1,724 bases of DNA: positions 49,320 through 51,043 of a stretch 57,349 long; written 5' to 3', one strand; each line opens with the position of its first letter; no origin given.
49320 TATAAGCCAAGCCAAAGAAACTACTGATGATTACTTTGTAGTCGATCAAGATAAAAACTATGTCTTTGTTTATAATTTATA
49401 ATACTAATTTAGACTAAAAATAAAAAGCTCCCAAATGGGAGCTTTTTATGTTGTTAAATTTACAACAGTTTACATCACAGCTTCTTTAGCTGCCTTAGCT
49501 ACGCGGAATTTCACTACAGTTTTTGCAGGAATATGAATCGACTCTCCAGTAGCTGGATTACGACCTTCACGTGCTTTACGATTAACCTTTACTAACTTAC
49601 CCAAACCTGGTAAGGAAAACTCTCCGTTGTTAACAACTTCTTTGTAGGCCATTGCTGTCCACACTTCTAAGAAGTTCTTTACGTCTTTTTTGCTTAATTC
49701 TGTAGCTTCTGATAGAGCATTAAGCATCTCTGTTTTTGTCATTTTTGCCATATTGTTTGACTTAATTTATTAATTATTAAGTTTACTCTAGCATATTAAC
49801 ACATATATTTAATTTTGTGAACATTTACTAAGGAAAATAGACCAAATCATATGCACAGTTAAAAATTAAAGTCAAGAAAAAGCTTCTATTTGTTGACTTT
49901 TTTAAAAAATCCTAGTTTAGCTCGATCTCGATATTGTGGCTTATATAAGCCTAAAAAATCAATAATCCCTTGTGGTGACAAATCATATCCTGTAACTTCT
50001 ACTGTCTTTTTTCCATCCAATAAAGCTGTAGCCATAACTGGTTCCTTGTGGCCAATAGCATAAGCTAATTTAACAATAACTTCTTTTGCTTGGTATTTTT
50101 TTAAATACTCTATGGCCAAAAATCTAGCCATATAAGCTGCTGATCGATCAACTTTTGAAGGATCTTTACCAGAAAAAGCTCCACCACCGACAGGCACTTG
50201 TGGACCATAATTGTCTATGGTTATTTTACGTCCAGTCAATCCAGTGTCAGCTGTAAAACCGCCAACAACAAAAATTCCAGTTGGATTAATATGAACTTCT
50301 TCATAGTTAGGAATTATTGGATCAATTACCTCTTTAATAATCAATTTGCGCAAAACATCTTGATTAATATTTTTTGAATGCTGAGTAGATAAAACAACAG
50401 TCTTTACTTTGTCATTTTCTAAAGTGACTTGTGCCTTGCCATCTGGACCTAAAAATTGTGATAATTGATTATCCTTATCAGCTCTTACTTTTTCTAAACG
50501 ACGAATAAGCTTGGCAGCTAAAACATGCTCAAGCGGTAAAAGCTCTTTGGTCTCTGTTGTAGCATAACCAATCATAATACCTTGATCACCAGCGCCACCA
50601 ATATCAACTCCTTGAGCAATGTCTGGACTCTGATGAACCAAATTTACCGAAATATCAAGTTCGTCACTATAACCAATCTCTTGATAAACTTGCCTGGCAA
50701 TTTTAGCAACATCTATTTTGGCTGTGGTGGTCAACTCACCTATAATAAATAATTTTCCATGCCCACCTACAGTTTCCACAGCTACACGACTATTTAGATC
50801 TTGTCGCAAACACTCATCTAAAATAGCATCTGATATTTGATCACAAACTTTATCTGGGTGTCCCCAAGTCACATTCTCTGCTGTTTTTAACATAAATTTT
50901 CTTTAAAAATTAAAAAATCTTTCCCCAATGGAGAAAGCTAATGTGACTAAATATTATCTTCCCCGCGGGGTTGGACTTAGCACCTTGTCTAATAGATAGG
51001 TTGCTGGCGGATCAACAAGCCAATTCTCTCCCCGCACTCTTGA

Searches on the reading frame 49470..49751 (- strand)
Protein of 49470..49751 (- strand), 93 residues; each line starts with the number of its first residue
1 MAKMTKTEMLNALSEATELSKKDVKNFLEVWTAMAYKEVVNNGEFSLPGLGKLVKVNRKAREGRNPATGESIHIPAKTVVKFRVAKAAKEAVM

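Call 10: search_protein_families(library=pfam, proteins=[window:49470-49751:-], max_evalue=0.001)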
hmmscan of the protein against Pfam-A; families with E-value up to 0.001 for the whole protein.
window:49470-49751:- (93 aa): 1 family
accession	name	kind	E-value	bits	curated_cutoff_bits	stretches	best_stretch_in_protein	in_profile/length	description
PF00216.26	Bac_DNA_binding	-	2.4e-26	92.2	22.4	1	4-92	1-89/90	Bacterial DNA-binding protein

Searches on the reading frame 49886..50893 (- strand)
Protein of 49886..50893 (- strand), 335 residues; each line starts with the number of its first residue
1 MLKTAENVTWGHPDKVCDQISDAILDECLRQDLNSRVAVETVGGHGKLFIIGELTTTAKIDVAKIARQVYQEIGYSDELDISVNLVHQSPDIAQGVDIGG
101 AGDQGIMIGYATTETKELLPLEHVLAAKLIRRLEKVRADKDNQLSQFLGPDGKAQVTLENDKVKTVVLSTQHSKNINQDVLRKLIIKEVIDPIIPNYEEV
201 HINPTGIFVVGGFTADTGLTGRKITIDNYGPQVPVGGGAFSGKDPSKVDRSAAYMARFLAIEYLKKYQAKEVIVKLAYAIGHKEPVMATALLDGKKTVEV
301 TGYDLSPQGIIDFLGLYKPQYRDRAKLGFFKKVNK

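Call 10: search_protein_families(library=pfam, proteins=[window:49886-50893:-], max_evalue=0.001)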
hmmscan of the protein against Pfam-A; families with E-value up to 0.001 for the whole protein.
window:49886-50893:- (335 aa): 3 families
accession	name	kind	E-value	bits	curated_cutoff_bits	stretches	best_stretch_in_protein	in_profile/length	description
PF02773.21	S-AdoMet_synt_C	-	1.1e-34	119.7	25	1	210-332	1-131/138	S-adenosylmethionine synthetase, C-terminal domain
PF02772.21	S-AdoMet_synt_M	-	2.1e-32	112.2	29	1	100-208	3-120/120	S-adenosylmethionine synthetase, central domain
PF00438.25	S-AdoMet_synt_N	-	1.1e-29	103.3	33.1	1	2-81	3-83/99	S-adenosylmethionine synthetase, N-terminal domain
